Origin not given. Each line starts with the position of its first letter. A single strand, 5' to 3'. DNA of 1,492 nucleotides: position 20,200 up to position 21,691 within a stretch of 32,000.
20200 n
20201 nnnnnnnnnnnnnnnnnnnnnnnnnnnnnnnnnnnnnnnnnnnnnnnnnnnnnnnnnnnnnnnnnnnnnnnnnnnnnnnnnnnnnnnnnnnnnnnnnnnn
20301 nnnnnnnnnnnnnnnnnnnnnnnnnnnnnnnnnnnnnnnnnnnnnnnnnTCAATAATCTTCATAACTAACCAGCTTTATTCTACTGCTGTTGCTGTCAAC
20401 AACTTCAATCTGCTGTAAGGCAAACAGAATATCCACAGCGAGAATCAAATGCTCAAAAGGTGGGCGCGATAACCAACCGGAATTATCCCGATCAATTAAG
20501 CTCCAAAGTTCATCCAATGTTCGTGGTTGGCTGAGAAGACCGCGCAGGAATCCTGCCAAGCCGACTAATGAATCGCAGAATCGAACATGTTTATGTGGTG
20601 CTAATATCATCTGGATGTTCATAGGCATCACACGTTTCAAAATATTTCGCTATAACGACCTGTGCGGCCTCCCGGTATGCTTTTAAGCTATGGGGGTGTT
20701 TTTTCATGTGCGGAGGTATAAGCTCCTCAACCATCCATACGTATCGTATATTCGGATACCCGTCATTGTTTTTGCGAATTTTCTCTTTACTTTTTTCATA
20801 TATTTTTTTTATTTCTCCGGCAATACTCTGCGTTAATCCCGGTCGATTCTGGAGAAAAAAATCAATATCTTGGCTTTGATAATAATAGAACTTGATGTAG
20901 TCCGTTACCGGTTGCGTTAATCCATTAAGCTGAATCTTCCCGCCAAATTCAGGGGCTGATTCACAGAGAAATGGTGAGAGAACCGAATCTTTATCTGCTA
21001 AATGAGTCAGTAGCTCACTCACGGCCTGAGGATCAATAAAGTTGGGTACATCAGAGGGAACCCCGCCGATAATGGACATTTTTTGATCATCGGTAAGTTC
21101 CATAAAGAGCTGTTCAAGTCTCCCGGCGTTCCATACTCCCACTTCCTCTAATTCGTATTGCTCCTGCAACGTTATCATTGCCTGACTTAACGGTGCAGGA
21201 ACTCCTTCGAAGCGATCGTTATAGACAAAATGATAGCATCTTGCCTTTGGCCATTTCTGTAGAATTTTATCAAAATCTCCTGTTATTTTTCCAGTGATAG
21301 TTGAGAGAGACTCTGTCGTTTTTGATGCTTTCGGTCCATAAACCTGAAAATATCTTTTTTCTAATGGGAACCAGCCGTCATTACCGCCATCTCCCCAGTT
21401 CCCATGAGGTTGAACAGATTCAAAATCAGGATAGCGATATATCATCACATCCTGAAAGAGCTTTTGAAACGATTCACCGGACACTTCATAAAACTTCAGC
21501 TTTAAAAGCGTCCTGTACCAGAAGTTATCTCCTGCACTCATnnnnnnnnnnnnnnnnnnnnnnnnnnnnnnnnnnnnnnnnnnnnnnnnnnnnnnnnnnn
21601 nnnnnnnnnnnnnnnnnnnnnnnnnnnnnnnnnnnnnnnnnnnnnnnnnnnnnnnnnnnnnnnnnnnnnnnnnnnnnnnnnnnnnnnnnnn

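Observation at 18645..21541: Three-gene ABC-3C / Lamassu-like conflict system: nuclease-like effector, small middle component, coiled-coil DUF2326 ABC ATPase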

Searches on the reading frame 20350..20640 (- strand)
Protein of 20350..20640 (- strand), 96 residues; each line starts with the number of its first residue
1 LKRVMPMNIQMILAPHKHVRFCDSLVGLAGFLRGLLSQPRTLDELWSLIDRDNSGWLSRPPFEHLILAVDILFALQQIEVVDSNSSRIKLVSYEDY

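Call 3: search_protein_families(library=pfam, proteins=[window:20350-20640:-], max_evalue=1)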
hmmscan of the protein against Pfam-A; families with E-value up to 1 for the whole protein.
window:20350-20640:- (96 aa): 3 families
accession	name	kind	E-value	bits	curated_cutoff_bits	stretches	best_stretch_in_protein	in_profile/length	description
PF20293.4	MC6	-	1e-11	45.1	27.2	1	15-84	2-71/76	ABC-three component (ABC-3C) system Middle Component 6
PF13499.12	EF-hand_7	-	0.0018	19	30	2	42-81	4-45/67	EF-hand domain pair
PF20292.4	MC7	-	0.069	13.7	27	1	41-82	29-64/69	ABC-three component (ABC-3C) system Middle Component 7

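Call 4: search_protein_families(library=padloc, proteins=[window:20350-20640:-], max_evalue=1)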
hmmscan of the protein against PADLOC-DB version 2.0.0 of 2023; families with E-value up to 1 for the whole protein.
window:20350-20640:- (96 aa): 0 families

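Call 5: search_protein_families(library=ncbifam, proteins=[window:20350-20640:-], max_evalue=1)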
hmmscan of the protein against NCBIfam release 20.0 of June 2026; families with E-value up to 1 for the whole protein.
window:20350-20640:- (96 aa): 0 families

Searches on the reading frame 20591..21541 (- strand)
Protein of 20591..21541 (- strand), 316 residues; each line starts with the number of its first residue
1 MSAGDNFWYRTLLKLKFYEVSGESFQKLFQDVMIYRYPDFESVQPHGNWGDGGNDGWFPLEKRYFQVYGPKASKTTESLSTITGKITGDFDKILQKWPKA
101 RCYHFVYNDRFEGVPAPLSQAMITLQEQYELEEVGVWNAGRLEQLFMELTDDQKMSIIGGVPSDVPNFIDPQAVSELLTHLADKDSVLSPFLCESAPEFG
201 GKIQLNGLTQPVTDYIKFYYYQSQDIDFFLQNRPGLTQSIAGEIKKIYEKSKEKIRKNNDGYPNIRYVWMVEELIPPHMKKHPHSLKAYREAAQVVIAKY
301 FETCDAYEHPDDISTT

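Call 3: search_protein_families(library=pfam, proteins=[window:20591-21541:-], max_evalue=1)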
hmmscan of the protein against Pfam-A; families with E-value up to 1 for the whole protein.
window:20591-21541:- (316 aa): 1 family
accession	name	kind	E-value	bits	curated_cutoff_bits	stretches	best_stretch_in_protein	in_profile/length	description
PF20275.3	CTD10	-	2e-11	45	28.1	1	174-308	3-134/134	C-terminal domain 10 of the ABC-three component (ABC-3C) systems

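Call 4: search_protein_families(library=padloc, proteins=[window:20591-21541:-], max_evalue=1)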
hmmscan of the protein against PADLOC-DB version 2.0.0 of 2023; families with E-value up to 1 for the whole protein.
window:20591-21541:- (316 aa): 3 families
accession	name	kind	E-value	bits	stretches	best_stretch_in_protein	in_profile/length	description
PDLC04772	PDC-M68A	-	0.00036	18.6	1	200-309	149-252/253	-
PDLC03852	LmuA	-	0.001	17.1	1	20-108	18-111/336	-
PDLC04773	PDC-M68A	-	0.0069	14.5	1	194-311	84-197/200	-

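Call 5: search_protein_families(library=ncbifam, proteins=[window:20591-21541:-], max_evalue=1)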
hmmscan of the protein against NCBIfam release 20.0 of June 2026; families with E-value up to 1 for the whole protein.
window:20591-21541:- (316 aa): 0 families

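Call 9: search_solved_structures(query=window:20591-21541:-, max_evalue=10)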
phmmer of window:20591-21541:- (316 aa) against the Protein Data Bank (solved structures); distinct sequences matched with E-value up to 10: 1.
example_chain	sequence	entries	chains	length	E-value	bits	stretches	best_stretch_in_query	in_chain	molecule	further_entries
10ll_b2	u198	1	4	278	0.061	16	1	111-225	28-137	LIC_13212 protein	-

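Call 15: find_homologous_proteins(query=window:20591-21541:-, max_evalue=0.001)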
Query window:20591-21541:- (316 aa): 248 proteins with E <= 0.001 among 860 candidates; the best 120 are listed.
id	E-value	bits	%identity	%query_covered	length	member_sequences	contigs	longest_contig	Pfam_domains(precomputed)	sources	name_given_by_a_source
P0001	3.9e-218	741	100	100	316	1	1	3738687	PF20275.4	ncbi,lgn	ncbi:MAG: ABC-three component system protein [Candidatus Electrothrix sp. YB6]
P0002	4.2e-179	613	82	100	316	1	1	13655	PF20275.4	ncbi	-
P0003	8.8e-126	438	59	98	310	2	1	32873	PF20275.4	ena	-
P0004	1.5e-120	421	56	100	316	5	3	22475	PF20275.4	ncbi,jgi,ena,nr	ncbi:MAG TPA: hypothetical protein EYP59_11490 [Thiotrichaceae bacterium]|nr:hypothetical protein [T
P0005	5.5e-119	415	56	100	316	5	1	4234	PF20275.4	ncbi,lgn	-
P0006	5.2e-118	412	60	99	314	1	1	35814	PF20275.4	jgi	-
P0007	5.3e-117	409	60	98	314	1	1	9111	PF20275.4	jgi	jgi:hypothetical protein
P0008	2.5e-116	407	56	98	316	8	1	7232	PF20275.4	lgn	-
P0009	5.4e-116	406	58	99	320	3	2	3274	PF20275.4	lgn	-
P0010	1.1e-115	405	57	99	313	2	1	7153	PF20275.4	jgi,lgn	jgi:hypothetical protein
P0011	2.9e-115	403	56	98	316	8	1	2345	PF20275.4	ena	-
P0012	9.9e-115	401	57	99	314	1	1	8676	PF20275.4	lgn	-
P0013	1.1e-114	401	58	99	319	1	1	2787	PF20275.4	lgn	-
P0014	1.5e-114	401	55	99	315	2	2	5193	PF20275.4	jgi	-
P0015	3.9e-114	400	58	99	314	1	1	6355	PF20275.4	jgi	jgi:hypothetical protein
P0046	2.1e-104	368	52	99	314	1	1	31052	PF20275.4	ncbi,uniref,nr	ncbi:ABC-three component system protein [Thioflexithrix psekupsensis]|uniref:ABC-three component sys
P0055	3.2e-102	360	51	99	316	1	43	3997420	PF20275.4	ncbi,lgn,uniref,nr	ncbi:hypothetical protein GeomeDRAFT_1843 [Geobacter metallireducens RCH3]|uniref:ABC-three componen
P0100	6.3e-88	313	47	100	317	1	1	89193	PF20275.4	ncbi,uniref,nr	ncbi:hypothetical protein Xbed_02616 [Xenorhabdus beddingii]|uniref:ABC-three component systems C-te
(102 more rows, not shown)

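Call 16: find_encoding_contigs(protein=P0055, flank=6000, max_places=2)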
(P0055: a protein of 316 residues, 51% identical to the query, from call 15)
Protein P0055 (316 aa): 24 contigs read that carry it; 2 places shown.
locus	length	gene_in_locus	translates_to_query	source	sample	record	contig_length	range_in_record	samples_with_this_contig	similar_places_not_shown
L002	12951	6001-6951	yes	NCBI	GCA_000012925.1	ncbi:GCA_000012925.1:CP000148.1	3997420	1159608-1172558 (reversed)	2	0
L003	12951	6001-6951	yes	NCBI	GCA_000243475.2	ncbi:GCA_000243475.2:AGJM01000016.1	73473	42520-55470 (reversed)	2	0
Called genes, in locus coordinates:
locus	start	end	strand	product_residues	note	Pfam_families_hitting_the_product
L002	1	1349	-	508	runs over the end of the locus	PF00072:Response_reg, PF00158:Sigma54_activat, PF01078:Mg_chelatase (faint), PF14532:Sigma54_activ_2, PF07724:AAA_2 (weak), PF07728:AAA_5 (weak), PF25601:AAA_lid_14, PF02954:HTH_8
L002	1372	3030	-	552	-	PF13185:GAF_2, PF01590:GAF, PF13492:GAF_3 (faint), PF00512:HisKA, PF02518:HATPase_c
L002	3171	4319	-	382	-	PF00465:Fe-ADH, PF13685:Fe-ADH_2, PF25137:ADH_Fe_C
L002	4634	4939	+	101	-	PF20126:TumE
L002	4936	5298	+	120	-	PF25212:HVO_A0114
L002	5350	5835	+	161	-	-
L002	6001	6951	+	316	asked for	PF20275:CTD10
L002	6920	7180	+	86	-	PF20293:MC6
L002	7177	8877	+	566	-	PF10088:DUF2326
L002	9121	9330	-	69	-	-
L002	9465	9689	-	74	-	PF01402:RHH_1 (weak)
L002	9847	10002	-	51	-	-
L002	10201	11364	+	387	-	PF00465:Fe-ADH, PF13685:Fe-ADH_2, PF25137:ADH_Fe_C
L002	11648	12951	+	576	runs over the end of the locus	PF02730:AFOR_N, PF01314:AFOR_C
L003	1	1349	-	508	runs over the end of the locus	PF00072:Response_reg, PF00158:Sigma54_activat, PF01078:Mg_chelatase (faint), PF14532:Sigma54_activ_2, PF07724:AAA_2 (weak), PF07728:AAA_5, PF25601:AAA_lid_14, PF02954:HTH_8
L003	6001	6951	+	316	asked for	PF20275:CTD10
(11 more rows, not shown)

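Call 17: find_encoding_contigs(protein=P0100, flank=6000, max_places=2)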
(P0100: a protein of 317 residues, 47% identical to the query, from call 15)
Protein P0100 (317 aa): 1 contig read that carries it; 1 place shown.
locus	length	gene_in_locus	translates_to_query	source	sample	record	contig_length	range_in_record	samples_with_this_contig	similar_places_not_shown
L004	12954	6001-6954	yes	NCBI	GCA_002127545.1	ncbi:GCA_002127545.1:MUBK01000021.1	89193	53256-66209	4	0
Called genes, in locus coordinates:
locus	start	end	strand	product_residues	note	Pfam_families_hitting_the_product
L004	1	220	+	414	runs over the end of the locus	PF02441:Flavoprotein, PF04127:DFP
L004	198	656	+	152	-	PF00692:dUTPase, PF22769:DCD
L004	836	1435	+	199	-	PF00440:TetR_N, PF22276:SlmA-like_C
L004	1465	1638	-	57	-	-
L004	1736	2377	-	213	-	PF00156:Pribosyltran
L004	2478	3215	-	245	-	PF01138:RNase_PH, PF03725:RNase_PH_C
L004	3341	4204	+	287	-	PF03755:YicC-like_N, PF08340:YicC-like_C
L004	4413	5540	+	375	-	PF07690:MFS_1, PF00083:Sugar_tr (weak)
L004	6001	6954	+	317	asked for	PF20275:CTD10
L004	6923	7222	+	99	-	PF20293:MC6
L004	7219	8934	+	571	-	PF10088:DUF2326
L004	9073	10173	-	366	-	PF04536:TPM_phosphatase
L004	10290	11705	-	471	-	PF07690:MFS_1, PF00083:Sugar_tr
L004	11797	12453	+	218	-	-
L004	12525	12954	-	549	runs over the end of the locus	PF00884:Sulfatase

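Call 18: find_encoding_contigs(protein=P0046, flank=6000, max_places=2)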
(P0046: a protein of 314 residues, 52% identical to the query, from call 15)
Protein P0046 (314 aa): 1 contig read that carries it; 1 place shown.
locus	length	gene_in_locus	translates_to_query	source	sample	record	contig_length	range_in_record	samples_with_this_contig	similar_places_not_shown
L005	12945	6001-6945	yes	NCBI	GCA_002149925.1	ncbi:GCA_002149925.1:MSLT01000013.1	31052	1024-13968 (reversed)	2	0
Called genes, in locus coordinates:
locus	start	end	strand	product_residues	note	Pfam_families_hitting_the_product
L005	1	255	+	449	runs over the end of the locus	PF03460:NIR_SIR_ferr, PF00005:ABC_tran, PF02463:SMC_N (weak), PF12857:TOBE_3 (weak)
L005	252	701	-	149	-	PF27154:ORF11_beta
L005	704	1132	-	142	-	PF07254:Cpta_toxin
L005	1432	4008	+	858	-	PF01624:MutS_I, PF05188:MutS_II, PF05192:MutS_III, PF05190:MutS_IV, PF00488:MutS_V, PF27441:MutS_C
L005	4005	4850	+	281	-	PF00561:Abhydrolase_1, PF12146:Hydrolase_4, PF12697:Abhydrolase_6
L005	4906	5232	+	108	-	PF01710:HTH_Tnp_IS630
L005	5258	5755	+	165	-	PF13358:DDE_3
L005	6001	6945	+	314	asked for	PF20275:CTD10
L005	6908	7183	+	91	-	PF20293:MC6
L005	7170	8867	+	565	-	PF10088:DUF2326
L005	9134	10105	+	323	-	-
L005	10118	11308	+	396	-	PF13458:Peripla_BP_6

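Call 19: find_encoding_contigs(protein=P0002, flank=8000, max_places=2)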
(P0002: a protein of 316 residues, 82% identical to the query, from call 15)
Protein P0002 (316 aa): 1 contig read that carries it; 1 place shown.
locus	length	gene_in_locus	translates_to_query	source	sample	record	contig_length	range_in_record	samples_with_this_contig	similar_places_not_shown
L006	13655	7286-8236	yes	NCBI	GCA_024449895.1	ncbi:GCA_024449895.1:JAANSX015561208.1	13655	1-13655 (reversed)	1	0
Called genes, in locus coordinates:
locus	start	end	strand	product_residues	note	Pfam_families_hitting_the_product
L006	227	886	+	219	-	-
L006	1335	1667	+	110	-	PF08814:XisH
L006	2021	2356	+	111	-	PF08869:XisI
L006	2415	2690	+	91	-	-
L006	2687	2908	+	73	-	-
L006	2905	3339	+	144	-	PF01850:PIN (weak)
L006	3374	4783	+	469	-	PF00206:Lyase_1, PF14698:ASL_C2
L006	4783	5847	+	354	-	PF00041:fn3 (faint)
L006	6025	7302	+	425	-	PF00278:Orn_DAP_Arg_deC, PF02784:Orn_Arg_deC_N, PF01168:Ala_racemase_N (weak)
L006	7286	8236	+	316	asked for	PF20275:CTD10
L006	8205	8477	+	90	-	PF20293:MC6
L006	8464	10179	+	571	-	PF10088:DUF2326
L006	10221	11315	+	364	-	PF17761:DUF1016_N, PF06250:YhcG_C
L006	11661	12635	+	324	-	PF18865:AbiJ_NTD5, PF01582:TIR (weak), PF13676:TIR_2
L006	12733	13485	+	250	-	-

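Call 31: predict_structure(alignment_id=A1)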
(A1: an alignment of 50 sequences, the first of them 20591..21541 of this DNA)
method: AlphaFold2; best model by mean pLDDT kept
length: 316 residues; sequences in the alignment: 50
mean_pLDDT: 84.9   pTM: 0.84
mean pLDDT of the five models: 84.9, 83.6, 82.8, 82.2, 76.3
residues with pLDDT >= 90: 144; 70-90: 131; 50-70: 33; < 50: 8
segments of 3 or more residues with pLDDT < 50: 48-52, 314-316
pLDDT, mean of each block of 10 residues (from residue 1): 86 92 90 94 63 77 89 68 86 89 93 91 95 95 97 92 83 90 68 61 87 90 87 84 90 84 93 91 86 92 69 49
secondary structure, 60 per line:
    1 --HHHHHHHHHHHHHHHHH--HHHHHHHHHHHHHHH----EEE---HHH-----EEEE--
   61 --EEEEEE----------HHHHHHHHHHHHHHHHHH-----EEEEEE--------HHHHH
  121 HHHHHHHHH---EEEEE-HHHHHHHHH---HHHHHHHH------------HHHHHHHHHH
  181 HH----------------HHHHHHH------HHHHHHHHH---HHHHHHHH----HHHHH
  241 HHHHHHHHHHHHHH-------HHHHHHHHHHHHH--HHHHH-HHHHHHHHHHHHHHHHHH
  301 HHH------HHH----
elements in order: H3-19 H22-36 E41-43 E55-58 E63-68 H79-96 E102-107 H116-129 E133-137 H139-147 H151-158 H171-182 H199-205 H212-220 H224-231 H236-254 H262-274 H277-281 H283-303

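Call 37: fold_search(model_id=the predicted structure, library=pdb)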
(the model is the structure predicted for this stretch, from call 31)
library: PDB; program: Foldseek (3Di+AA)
matches with E <= 10: 829; with E <= 0.001: 0
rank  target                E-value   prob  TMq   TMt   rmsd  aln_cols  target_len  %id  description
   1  5c2k                  2.9e-02  0.38  0.20  0.18  19.8       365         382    8  Crystal structure of the fusion protein linked by RhoA and the GAP domain of MgcRacGAP (released 2016-06-22)
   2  9a6c_B                4.1e-02  0.77  0.31  0.22  21.0       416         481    9  Integrative model of YYDD-YYDB by crosslinking MS and deep learning (released 2024-09-18)
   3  4p0q_B                4.3e-02  0.38  0.22  0.23  21.7       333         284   11  Crystal structure of Human Mus81-Eme1 in complex with 5'-flap DNA (released 2014-05-28)
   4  7z6h_E                4.3e-02  0.28  0.19  0.18  19.9       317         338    8  Structure of DNA-bound human RAD17-RFC clamp loader and 9-1-1 checkpoint clamp (released 2022-05-04)
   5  8thb_E                5.9e-02  0.35  0.20  0.19  13.9       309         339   10  Structure of the Saccharomyces cerevisiae PCNA clamp unloader Elg1-RFC complex (released 2024-05-22)
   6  4hse                  5.9e-02  0.23  0.18  0.16  21.3       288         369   10  Crystal structure of ClpB NBD1 in complex with guanidinium chloride and ADP (released 2013-01-30)
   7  4xgu_D                7.5e-02  0.23  0.16  0.14  15.7       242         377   11  Structure of C. elegans PCH-2 (released 2015-05-06)
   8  4d2x_B                7.9e-02  0.18  0.19  0.11  21.3       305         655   12  Negative-stain electron microscopy of E. coli ClpB of Y503D hyperactive mutant (BAP form bound to ClpP) (released 2014-06-04)
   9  7ste_E                9.7e-02  0.28  0.21  0.21  15.7       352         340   10  Rad24-RFC ADP state (released 2022-04-06)
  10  2ziw_A                1.0e-01  0.15  0.16  0.18  24.1       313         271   12  Crystal structure of the Mus81-Eme1 complex (released 2008-04-29)
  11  7ste_C                1.1e-01  0.23  0.18  0.17  19.3       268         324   12  Rad24-RFC ADP state (released 2022-04-06)
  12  9peo_C                1.3e-01  0.13  0.15  0.15  18.4       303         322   11  Structure of the S. cerevisiae clamp loader Replication Factor C (RFC) with mixed nucleotide occupancy (released 2025-11-12)
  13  4d2x_A                1.6e-01  0.14  0.19  0.11  20.8       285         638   10  Negative-stain electron microscopy of E. coli ClpB of Y503D hyperactive mutant (BAP form bound to ClpP) (released 2014-06-04)
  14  3hws_D                1.9e-01  0.16  0.16  0.16  17.0       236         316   13  Crystal structure of nucleotide-bound hexameric ClpX (released 2009-11-24)
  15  4xgu_C                2.0e-01  0.14  0.16  0.15  16.7       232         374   15  Structure of C. elegans PCH-2 (released 2015-05-06)
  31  2inb                  3.4e-01  0.66  0.22  0.43   6.4       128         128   14  Crystal structure of an XisH family protein (ZP_00107633.1) from Nostoc punctiforme PCC 73102 at 1.60 A resolution (released 2006-10-24)
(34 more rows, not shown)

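Call 39: search_protein_families(library=pfam, alignment_id=A1, max_evalue=10)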
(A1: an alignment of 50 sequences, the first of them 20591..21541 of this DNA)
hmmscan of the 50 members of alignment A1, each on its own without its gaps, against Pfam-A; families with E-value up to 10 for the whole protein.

A. member 1, window:20591-21541:- (316 aa): 1 family
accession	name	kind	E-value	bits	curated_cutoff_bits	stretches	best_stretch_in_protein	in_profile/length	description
PF20275.3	CTD10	-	2e-11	45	28.1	1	174-308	3-134/134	C-terminal domain 10 of the ABC-three component (ABC-3C) systems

B. families by the number of members that match (of 50 scanned): 22 families
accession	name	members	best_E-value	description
PF20275.3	CTD10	50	6.4e-17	C-terminal domain 10 of the ABC-three component (ABC-3C) systems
PF20279.3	CTD12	4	0.019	C-terminal domain 12 of the ABC-three component (ABC-3C) systems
PF17918.6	TetR_C_15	3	0.0037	Tetracyclin repressor-like, C-terminal domain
PF04471.18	Mrr_cat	3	0.016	Restriction endonuclease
PF18363.6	PI_PP_I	2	0.15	Phosphoinositide phosphatase insertion domain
PF12918.12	TcdB_N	1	0.027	TcdB toxin N-terminal helical domain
PF07878.17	RHH_5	1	0.034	CopG-like RHH_1 or ribbon-helix-helix domain, RHH_5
PF06840.17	PDC10_C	1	0.035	Programmed cell death protein 10, C-terminal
PF25368.1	PUB10_N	1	0.041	PUB10-like, N-terminal domain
PF15454.11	LAMTOR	1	0.043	Late endosomal/lysosomal adaptor and MAPK and MTOR activator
PF24520.1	ARM_KNTC1_1st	1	0.044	KNTC1 first ARM-repeats domain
PF00664.28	ABC_membrane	1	0.046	ABC transporter transmembrane region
PF15272.11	BBP1_C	1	0.061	Spindle pole body component BBP1, C-terminal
PF03086.20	DUF240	1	0.067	Domain of unknown function (DUF240)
PF13591.12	MerR_2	1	0.13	MerR HTH family regulatory protein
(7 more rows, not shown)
